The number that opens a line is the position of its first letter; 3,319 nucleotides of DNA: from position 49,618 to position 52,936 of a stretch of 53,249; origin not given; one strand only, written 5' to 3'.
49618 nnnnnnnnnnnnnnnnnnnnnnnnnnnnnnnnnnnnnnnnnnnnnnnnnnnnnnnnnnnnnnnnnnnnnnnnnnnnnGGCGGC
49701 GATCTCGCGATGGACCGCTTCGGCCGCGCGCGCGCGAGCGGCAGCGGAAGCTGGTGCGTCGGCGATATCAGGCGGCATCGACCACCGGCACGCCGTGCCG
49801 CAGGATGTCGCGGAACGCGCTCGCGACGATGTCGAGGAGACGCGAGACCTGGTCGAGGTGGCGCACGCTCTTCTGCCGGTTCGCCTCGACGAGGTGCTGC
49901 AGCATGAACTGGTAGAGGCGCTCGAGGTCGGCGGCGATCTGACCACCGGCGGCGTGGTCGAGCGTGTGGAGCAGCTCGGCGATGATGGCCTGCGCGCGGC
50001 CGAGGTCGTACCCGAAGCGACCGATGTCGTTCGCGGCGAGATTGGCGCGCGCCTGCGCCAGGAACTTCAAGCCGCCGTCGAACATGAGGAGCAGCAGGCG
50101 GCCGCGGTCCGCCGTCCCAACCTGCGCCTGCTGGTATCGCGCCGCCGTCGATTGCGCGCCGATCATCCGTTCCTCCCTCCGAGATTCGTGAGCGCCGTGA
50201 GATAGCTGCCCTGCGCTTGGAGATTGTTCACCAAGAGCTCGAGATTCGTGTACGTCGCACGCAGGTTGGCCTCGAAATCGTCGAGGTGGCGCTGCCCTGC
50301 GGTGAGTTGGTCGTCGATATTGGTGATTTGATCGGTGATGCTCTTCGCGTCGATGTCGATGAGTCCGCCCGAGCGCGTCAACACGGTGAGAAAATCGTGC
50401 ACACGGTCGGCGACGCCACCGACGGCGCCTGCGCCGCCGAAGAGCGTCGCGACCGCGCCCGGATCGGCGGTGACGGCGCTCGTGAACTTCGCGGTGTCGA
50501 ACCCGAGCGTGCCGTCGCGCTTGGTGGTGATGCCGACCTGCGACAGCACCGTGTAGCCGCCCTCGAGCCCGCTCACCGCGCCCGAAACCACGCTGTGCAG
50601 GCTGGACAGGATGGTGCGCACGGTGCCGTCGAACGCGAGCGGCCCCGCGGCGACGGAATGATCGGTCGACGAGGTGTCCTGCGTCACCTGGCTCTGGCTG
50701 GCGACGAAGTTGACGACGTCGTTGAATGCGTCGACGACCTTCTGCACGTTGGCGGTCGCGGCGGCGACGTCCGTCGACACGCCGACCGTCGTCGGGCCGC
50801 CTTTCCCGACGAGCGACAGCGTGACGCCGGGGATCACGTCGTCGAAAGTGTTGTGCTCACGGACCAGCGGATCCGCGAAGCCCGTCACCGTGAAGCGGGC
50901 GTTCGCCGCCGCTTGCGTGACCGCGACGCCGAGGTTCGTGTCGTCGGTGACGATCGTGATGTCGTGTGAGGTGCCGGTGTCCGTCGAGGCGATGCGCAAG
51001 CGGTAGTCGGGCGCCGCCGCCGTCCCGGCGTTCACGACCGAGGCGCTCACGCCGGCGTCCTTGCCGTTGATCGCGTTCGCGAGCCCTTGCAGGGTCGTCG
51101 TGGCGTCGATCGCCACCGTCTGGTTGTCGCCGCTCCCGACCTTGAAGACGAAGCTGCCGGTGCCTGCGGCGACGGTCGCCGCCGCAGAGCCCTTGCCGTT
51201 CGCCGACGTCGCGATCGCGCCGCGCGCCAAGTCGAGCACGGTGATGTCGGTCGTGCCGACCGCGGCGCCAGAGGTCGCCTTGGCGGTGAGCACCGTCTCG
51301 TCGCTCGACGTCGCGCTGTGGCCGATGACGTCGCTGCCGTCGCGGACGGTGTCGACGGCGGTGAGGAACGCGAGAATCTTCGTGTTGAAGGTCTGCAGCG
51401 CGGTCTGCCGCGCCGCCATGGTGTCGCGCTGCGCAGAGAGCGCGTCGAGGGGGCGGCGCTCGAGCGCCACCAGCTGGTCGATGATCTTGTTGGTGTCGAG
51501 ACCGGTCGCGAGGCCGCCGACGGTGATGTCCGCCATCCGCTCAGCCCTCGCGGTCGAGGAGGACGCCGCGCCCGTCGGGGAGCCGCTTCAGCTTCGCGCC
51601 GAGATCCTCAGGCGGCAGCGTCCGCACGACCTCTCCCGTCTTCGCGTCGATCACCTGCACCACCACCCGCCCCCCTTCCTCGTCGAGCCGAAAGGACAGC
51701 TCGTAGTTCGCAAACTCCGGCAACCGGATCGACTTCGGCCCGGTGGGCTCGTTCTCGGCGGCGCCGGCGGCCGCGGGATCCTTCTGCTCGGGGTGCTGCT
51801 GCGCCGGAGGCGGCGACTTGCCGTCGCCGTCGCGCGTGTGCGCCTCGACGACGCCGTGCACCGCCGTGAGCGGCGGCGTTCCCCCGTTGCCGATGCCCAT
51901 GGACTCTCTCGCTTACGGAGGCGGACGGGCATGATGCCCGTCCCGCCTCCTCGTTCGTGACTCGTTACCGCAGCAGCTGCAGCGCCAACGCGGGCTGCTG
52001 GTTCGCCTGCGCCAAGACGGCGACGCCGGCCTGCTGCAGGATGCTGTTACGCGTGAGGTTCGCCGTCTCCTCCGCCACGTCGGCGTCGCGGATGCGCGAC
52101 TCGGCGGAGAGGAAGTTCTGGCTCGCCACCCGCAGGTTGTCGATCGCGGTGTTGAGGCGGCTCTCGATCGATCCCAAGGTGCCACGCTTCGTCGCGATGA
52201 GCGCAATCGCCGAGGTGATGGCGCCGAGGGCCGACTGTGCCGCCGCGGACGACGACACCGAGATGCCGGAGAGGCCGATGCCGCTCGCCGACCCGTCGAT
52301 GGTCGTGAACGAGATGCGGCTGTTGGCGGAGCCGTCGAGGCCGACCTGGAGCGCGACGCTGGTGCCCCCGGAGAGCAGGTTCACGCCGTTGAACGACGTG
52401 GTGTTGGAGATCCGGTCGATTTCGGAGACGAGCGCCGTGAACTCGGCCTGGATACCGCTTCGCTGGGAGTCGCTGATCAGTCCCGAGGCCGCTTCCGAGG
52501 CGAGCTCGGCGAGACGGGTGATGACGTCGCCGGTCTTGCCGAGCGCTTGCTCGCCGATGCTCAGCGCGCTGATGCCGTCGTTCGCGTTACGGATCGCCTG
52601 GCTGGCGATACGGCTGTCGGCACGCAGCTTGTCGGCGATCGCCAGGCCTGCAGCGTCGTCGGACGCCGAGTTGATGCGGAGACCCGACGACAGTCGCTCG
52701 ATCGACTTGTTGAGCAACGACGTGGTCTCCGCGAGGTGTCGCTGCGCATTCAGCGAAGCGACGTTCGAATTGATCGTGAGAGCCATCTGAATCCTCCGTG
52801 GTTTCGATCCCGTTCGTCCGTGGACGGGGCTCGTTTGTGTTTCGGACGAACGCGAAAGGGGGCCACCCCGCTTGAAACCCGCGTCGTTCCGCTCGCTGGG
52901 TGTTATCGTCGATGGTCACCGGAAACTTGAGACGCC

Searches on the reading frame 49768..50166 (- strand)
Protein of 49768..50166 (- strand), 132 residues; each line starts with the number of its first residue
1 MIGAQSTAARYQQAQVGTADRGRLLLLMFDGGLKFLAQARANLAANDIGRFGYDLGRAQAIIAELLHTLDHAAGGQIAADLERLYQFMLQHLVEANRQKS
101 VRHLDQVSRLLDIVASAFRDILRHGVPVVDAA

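Call 16: search_protein_families(library=pfam, proteins=[window:49768-50166:-])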
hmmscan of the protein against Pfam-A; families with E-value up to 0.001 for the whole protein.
window:49768-50166:- (132 aa): 1 family
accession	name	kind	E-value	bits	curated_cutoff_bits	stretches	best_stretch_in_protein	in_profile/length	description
PF02561.19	FliS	-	2.5e-32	112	26.7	1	9-121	2-114/115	Flagellar protein FliS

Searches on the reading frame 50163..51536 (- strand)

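Call 16: search_protein_families(library=pfam, proteins=[window:50163-51536:-])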
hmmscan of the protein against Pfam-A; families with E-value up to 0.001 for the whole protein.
window:50163-51536:- (457 aa): 2 families
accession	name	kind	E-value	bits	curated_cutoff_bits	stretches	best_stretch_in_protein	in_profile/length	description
PF07195.17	FliD_C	-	4.6e-49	167.4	25.4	1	210-441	1-236/236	Flagellar hook-associated protein 2 C-terminus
PF02465.23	FliD_N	-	1.5e-22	80.5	24.8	1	11-105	1-95/97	Flagellar hook-associated protein 2 N-terminus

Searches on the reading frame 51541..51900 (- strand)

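Call 16: search_protein_families(library=pfam, proteins=[window:51541-51900:-])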
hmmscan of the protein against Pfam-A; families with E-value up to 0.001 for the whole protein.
window:51541-51900:- (119 aa): 1 family
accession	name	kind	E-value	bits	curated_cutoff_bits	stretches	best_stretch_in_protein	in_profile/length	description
PF03646.20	FlaG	-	4.1e-12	46.6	23.8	1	62-116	46-100/101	FlaG protein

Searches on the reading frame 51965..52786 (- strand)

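Call 16: search_protein_families(library=pfam, proteins=[window:51965-52786:-])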
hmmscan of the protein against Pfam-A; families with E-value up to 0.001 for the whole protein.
window:51965-52786:- (273 aa): 2 families
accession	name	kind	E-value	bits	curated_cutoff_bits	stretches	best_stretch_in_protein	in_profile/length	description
PF00669.25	Flagellin_N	-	5e-41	140.5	26.6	1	5-141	1-137/139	Bacterial flagellin N-terminal helical region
PF00700.27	Flagellin_C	-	6.4e-23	81.3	23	1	187-272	1-86/86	Bacterial flagellin C-terminal helical region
